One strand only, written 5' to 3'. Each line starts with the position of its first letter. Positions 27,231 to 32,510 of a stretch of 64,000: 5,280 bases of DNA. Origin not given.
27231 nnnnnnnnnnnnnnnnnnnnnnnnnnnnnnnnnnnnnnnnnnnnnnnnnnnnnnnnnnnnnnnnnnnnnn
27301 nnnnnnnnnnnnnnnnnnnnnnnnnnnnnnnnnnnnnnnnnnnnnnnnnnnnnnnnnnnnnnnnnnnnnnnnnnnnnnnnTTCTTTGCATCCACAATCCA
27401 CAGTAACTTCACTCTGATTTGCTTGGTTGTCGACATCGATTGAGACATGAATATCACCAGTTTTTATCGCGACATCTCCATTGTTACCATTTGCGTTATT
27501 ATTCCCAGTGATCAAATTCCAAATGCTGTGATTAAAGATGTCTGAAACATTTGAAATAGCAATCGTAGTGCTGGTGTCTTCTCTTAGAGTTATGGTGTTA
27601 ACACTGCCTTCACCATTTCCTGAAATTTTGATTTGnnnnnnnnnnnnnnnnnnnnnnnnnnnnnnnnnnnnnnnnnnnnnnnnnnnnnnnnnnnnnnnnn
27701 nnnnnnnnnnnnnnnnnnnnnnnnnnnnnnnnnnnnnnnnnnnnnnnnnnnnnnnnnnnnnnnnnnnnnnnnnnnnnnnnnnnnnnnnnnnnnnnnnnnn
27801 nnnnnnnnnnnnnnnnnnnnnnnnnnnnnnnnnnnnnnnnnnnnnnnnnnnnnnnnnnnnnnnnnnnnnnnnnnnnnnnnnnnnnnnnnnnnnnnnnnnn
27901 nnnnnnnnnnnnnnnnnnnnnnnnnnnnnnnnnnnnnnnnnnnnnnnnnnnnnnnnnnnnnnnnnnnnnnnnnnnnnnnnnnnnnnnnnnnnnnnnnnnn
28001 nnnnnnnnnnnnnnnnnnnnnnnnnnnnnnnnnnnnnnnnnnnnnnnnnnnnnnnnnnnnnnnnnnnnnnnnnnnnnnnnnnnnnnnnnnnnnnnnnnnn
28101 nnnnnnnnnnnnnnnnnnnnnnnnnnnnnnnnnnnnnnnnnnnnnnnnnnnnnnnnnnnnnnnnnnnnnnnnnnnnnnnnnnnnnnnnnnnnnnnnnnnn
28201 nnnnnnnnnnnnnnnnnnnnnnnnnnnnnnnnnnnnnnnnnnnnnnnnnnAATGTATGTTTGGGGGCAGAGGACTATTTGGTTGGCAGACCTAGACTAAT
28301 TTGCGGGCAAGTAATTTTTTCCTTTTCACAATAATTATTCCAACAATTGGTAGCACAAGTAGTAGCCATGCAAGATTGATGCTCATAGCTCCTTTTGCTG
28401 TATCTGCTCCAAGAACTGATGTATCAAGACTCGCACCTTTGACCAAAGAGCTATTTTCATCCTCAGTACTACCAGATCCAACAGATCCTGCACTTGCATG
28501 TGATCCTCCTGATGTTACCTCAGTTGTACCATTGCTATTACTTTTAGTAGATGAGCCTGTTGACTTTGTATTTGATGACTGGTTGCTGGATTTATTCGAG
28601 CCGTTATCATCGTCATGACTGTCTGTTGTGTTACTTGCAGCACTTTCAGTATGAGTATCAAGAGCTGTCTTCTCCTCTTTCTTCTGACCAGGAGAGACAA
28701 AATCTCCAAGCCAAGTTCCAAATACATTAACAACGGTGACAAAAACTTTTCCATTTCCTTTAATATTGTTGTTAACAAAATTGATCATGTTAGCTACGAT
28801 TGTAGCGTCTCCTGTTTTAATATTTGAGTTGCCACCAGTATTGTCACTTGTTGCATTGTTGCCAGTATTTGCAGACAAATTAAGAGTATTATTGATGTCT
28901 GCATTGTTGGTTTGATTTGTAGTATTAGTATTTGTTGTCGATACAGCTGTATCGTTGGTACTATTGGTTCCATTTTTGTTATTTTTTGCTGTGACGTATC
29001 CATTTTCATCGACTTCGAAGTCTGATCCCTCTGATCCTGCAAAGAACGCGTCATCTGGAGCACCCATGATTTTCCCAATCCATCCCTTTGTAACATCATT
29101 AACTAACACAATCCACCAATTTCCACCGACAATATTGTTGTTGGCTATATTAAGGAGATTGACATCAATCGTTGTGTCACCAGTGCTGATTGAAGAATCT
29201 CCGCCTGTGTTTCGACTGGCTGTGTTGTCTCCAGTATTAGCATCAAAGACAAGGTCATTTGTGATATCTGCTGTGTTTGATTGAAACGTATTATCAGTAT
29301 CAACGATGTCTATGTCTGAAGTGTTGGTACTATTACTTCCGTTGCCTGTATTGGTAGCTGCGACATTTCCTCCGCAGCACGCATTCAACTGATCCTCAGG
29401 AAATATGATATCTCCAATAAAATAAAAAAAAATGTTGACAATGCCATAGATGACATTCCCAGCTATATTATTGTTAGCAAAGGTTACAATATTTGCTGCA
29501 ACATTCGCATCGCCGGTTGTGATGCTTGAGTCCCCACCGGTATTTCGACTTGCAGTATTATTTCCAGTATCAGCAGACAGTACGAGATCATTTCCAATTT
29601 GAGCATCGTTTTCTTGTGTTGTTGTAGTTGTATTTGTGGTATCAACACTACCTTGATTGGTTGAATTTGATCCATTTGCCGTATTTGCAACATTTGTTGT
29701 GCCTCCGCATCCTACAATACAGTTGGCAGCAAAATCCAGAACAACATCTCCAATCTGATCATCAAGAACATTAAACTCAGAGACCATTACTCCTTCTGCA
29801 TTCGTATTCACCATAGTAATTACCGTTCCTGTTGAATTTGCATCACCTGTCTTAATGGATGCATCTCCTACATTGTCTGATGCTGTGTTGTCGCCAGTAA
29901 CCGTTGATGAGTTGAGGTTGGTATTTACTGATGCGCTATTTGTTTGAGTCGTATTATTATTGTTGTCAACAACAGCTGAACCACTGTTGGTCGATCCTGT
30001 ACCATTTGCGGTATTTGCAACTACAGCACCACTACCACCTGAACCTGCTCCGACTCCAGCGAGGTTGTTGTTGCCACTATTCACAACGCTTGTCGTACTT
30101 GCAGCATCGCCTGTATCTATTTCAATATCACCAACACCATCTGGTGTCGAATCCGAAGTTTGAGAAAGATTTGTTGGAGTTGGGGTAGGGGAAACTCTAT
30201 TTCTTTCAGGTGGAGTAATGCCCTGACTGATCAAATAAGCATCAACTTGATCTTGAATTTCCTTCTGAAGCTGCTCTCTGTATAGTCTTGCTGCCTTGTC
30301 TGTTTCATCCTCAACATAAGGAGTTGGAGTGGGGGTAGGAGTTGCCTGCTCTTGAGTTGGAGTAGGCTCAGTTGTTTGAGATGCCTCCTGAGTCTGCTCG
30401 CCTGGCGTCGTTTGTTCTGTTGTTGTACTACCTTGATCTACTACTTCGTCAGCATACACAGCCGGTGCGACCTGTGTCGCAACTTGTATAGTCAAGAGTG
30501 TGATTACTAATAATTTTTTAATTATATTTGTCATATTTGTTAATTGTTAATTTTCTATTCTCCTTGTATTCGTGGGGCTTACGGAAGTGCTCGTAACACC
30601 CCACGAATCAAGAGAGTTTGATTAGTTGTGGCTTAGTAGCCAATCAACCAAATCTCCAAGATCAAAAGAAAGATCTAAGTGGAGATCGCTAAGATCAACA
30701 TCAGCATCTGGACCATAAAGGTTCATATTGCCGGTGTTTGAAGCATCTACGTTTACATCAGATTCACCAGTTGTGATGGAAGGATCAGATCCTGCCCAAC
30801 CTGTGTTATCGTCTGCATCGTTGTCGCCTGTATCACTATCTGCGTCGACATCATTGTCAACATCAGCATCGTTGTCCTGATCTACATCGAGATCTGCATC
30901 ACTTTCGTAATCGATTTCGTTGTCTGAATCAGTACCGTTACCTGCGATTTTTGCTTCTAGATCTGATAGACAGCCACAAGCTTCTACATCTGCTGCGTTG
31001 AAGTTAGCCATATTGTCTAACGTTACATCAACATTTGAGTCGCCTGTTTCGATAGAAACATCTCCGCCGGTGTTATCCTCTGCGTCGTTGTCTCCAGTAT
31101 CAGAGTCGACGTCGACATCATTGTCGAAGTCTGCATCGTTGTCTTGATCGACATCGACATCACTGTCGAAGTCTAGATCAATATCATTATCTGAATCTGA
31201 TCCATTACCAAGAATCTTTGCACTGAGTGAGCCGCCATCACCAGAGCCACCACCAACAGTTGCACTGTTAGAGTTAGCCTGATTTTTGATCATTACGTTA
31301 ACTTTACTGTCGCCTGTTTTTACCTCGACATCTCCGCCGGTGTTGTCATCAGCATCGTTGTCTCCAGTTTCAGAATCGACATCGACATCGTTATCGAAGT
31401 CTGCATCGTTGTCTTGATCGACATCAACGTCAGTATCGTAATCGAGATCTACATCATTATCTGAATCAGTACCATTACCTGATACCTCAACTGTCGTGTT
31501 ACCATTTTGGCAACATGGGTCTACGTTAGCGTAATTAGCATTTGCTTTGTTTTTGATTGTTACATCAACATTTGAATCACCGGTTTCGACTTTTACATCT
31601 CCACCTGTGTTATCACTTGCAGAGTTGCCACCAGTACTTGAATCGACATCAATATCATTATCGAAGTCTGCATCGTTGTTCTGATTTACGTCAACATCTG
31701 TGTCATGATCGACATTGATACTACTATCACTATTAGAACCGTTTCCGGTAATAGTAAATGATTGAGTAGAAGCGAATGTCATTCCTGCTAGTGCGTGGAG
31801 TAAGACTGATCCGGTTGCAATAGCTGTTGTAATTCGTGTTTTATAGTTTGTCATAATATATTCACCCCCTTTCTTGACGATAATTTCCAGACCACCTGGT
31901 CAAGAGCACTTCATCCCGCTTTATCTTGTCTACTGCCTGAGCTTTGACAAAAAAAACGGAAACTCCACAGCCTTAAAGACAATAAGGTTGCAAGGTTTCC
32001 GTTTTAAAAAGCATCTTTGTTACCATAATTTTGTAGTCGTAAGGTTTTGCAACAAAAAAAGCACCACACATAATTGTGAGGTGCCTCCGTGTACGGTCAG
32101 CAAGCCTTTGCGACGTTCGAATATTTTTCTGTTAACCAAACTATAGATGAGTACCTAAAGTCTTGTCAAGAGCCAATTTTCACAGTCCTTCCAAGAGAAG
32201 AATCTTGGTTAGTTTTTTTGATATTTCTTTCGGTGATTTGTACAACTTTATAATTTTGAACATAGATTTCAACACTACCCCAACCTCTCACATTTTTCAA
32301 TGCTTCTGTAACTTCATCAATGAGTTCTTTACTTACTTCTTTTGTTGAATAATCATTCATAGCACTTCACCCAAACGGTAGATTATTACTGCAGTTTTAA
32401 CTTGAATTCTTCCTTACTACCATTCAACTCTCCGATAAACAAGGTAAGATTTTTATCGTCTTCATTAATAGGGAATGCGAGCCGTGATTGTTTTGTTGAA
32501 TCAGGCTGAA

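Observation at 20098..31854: An ~11.5 kb secreted-protein locus combining the TasA/SipW pathway, sortase/LPATG anchoring, RTX calcium-binding domains and the novel repeat proteins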

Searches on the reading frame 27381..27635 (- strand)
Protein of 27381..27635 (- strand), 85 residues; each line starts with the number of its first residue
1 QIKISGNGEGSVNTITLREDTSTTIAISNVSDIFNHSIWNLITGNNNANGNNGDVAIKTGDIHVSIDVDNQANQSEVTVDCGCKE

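Call 68: search_protein_families(library=pfam, alignment_id=A7, max_evalue=10)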
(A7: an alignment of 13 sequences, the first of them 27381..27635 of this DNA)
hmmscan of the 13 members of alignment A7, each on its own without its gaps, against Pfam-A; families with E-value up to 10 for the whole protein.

A. member 1, window:27381-27635:- (85 aa): 0 families

B. families by the number of members that match (of 13 scanned): 6 families
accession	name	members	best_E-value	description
PF13205.12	Big_5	1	0.025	Bacterial Ig-like domain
PF19861.4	DUF6335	1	0.034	Family of unknown function (DUF6335)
PF18046.7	FKBP26_C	1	0.037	FKBP26_C-terminal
PF20443.3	LAP1_N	1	0.12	Lamina-associated polypeptide 1, N-terminal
PF05984.18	Cytomega_UL20A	1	0.99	Cytomegalovirus UL20A protein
PF15497.11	SNAPC5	1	6.9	snRNA-activating protein complex subunit 19, SNAPc subunit 19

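Call 72: search_protein_representatives(alignment_id=A7)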
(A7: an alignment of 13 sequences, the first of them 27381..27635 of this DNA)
Query: 13 sequences, 84 profile positions. Proteins with E-value up to 0.001 (for the whole library): 3322; up to 1e-10: 2304; up to 1e-30: 873. The best 150 are listed.
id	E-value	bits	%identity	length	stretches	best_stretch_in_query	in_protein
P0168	1.7e-100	345.7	-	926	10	3-74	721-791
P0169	1.3e-99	342.9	-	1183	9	2-80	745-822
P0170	4.9e-96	331.4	-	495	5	2-82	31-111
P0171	2.4e-94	326.0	-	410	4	1-83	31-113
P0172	3.3e-94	325.6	-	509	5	1-83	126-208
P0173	7.7e-90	311.6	-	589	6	3-80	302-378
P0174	4.8e-89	309.0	-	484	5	1-82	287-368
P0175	2.2e-88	306.9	-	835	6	1-79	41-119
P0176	1.4e-87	304.3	-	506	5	1-83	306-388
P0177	8.7e-86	298.6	-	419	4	1-83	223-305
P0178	1.6e-85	297.7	-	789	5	3-79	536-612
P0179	9.6e-84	292.0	-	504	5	1-82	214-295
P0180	5.9e-83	289.5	-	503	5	3-83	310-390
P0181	1.3e-82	288.4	-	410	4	3-83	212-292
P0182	4.1e-82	286.8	-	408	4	2-83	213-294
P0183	1.3e-81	285.2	-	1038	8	2-77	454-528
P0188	1.3e-80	282.0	-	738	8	1-81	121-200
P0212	2.1e-73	258.9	-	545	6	6-80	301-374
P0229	8.2e-71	250.6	-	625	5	3-79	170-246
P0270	3.4e-66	235.8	-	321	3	1-84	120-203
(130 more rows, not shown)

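Call 73: list_cluster_members(proteins=[P0168, P0169, P0170, P0173, P0175, P0183, P0188, P0212, P0229, P0270])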
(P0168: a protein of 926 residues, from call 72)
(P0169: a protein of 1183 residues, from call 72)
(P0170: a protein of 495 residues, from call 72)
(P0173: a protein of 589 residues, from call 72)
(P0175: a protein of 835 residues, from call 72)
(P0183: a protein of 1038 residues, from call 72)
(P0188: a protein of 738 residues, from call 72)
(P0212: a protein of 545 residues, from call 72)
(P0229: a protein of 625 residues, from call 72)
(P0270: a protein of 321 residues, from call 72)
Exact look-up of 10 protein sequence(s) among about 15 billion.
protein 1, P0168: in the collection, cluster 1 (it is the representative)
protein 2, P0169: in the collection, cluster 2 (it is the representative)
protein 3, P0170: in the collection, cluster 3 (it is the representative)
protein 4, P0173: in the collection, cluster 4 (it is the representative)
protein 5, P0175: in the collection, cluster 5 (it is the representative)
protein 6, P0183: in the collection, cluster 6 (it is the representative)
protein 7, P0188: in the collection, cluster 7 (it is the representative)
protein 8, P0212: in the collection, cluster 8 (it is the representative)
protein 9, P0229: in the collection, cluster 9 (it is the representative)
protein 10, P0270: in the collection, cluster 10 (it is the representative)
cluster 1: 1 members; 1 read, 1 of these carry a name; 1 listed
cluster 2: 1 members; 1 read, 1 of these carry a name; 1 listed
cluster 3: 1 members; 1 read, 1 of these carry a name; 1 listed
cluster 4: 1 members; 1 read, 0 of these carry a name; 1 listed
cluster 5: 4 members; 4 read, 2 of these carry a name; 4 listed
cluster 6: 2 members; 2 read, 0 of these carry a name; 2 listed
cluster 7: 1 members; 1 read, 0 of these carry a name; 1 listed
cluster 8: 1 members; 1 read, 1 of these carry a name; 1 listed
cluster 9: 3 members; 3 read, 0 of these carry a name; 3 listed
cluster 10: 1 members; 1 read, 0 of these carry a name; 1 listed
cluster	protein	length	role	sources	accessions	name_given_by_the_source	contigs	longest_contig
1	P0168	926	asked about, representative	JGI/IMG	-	hypothetical protein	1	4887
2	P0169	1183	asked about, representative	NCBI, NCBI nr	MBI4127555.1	MAG: hypothetical protein HY459_00640 [Parcubacteria group bacterium] | hypothetical protein [Parcubacteria group bacterium]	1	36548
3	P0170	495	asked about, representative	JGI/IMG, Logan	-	hypothetical protein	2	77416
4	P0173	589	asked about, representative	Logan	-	-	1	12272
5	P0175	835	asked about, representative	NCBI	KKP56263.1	MAG: hypothetical protein UR48_C0037G0001, partial [Microgenomates group bacterium ...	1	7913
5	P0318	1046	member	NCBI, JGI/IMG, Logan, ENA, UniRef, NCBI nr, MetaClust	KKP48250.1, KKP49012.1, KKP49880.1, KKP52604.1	MAG: hypothetical protein UR39_C0001G0045 [Candidatus Woesebacteria bacterium ... | Uncharacterized protein n=1 Tax=Candidatus Woesebacteria bacterium GW2011_GWA2_33_28 ... | MAG: hypothetical protein UR38_C0001G0046 [Candidatus Woesebacteria bacterium ...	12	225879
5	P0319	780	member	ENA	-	-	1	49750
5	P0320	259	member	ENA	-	-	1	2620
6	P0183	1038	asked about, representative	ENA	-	-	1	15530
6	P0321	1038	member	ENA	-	-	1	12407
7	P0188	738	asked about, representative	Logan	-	-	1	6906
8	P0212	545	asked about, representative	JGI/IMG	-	hypothetical protein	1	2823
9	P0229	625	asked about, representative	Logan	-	-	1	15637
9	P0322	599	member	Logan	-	-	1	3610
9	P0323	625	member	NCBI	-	-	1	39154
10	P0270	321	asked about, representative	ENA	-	-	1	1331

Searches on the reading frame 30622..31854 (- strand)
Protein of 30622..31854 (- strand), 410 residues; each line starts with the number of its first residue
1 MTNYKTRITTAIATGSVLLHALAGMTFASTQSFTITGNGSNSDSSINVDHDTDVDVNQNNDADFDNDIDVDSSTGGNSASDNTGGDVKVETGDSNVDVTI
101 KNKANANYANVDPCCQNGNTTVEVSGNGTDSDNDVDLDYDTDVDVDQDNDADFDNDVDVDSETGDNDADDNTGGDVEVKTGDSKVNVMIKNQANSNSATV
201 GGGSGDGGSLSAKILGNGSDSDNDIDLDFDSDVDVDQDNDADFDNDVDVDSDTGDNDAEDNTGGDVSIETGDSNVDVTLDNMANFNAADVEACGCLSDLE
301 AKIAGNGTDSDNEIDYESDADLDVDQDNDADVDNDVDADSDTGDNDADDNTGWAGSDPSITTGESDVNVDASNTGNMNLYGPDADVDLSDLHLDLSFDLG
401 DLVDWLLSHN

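Call 4: search_protein_families(library=pfam, proteins=[window:30622-31854:-], max_evalue=0.1)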
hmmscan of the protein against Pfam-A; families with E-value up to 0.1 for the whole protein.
window:30622-31854:- (410 aa): 3 families
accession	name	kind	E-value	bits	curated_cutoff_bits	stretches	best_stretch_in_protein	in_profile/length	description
PF04573.17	SPC22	-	0.014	15.3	25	0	1-71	1-74/173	Signal peptidase subunit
PF04449.17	Fimbrial_CS1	-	0.017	15.7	21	0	49-128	10-85/133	CS1 type fimbrial major subunit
PF18046.7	FKBP26_C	-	0.033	14.8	27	0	265-291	20-45/72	FKBP26_C-terminal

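Call 6: search_protein_families(library=ncbifam, proteins=[window:30622-31854:-], max_evalue=0.1)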
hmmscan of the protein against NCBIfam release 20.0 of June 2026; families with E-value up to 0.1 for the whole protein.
window:30622-31854:- (410 aa): 4 families
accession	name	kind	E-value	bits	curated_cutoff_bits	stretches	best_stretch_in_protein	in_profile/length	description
NF033609.2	MSCRAMM_ClfA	exception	3.6e-08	31.6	1150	2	130-383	621-876/934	MSCRAMM family adhesin clumping factor ClfA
NF033845.1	MSCRAMM_ClfB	exception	6.1e-08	31.1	999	2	40-196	622-771/871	MSCRAMM family adhesin clumping factor ClfB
NF012181.0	MSCRAMM_SdrD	exception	6.9e-07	27.1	2500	2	40-216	1188-1359/1379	MSCRAMM family adhesin SdrD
NF000535.3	MSCRAMM_SdrC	exception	9.1e-07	27.3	1700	2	40-216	766-943/963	MSCRAMM family adhesin SdrC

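Call 85: find_homologous_proteins(query=window:30622-31854:-)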
Query window:30622-31854:- (410 aa): 856 proteins with E <= 0.001 among 8000 candidates; the best 120 are listed.
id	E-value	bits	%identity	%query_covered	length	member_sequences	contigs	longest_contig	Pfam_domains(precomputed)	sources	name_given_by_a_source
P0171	3.9e-140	486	63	100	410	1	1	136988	-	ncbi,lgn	-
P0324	3.9e-139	482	63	100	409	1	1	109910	-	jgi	jgi:hypothetical protein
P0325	2.0e-128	447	60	100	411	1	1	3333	-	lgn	-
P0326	2.1e-126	441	62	99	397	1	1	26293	-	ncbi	-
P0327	1.2e-119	418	59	100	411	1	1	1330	-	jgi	jgi:hypothetical protein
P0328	2.0e-119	418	56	99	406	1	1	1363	-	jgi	-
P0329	7.4e-119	416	60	99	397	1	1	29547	-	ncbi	-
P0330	1.6e-118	415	58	100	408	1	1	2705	-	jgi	-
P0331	2.4e-117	411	58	100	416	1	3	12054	-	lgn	-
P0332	4.7e-117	410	56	100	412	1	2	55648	-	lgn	-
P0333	1.6e-116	408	56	99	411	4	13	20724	-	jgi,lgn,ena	-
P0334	2.6e-116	407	57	99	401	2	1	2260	-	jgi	jgi:hypothetical protein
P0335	4.5e-116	406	57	99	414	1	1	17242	-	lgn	-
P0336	5.9e-116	406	55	96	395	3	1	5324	-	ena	-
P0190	1.8e-115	405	56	100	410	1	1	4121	-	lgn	-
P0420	2.0e-98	348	53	97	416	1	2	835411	-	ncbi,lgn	-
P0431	1.6e-97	345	51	97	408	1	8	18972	-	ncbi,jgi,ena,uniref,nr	ncbi:hypothetical protein A2973_02295 [Candidatus Gottesmanbacteria bacterium RIFCSPLOWO2_01_FULL_49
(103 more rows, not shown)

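Call 86: find_encoding_contigs(protein=P0431, flank=10000, max_places=1)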
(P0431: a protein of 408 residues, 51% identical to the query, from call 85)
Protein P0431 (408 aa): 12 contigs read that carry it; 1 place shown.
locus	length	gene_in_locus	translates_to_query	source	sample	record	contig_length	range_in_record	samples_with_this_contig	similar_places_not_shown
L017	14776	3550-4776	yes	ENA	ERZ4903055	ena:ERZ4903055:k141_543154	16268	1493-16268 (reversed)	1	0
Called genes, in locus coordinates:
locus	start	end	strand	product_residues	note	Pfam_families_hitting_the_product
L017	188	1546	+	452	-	PF22148:Fervidolysin_NPro-like (weak), PF00082:Peptidase_S8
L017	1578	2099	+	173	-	-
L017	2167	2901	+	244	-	-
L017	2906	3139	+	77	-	PF10055:DUF2292 (weak)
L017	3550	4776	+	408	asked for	-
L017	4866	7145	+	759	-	-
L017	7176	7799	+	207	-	-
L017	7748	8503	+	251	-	PF04203:Sortase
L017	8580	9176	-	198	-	-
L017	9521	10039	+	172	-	-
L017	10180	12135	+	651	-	PF00587:tRNA-synt_2b, PF03129:HGTP_anticodon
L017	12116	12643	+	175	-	PF05198:IF3_N, PF00707:IF3_C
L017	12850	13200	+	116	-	PF00453:Ribosomal_L20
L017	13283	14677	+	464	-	PF00155:Aminotran_1_2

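Call 87: find_encoding_contigs(protein=P0420, flank=10000, max_places=1)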
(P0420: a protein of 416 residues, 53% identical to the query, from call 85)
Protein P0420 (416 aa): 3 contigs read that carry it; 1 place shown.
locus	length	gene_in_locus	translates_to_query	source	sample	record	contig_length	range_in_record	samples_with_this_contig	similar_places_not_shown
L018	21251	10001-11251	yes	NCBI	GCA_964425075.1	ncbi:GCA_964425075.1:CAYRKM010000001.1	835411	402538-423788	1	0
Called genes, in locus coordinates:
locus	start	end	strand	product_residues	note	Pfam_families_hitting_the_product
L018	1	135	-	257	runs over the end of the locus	PF04402:SIMPL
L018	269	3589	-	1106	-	PF00873:ACR_tran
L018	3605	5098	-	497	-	PF00364:Biotin_lipoyl (faint), PF25973:BSH_CzcB (faint), PF25967:RND-MFP_C (faint), PF25989:YknX_C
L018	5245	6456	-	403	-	PF12704:MacB_PCD, PF02687:FtsX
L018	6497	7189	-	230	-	PF00005:ABC_tran, PF02463:SMC_N (faint), PF13304:AAA_21 (faint)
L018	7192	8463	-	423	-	PF25919:BSH_CusB (faint), PF25917:BSH_RND (faint), PF25954:Beta-barrel_RND_2 (weak), PF25990:Beta-barrel_YknX, PF25975:CzcB_C (weak)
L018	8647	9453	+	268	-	-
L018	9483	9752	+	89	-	PF10055:DUF2292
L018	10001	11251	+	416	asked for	-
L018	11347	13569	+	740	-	-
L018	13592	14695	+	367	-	-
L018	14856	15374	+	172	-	PF04203:Sortase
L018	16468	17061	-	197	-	-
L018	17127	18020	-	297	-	PF00353:HemolysinCabind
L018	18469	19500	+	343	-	PF08529:NusA_N (weak), PF13184:KH_NusA_1st, PF26594:KH_NusA_2nd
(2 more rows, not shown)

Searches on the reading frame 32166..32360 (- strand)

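Call 4: search_protein_families(library=pfam, proteins=[window:32166-32360:-], max_evalue=0.1)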
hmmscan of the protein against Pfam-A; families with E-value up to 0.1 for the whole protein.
window:32166-32360:- (64 aa): 2 families
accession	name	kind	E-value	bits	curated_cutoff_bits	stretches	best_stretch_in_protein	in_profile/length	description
PF10055.14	DUF2292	-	2.1e-05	24.4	22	1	14-42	2-29/37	Uncharacterized small protein (DUF2292)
PF05171.18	HemS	-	0.046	14.1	24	1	8-57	14-63/128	Haemin-degrading HemS.ChuX domain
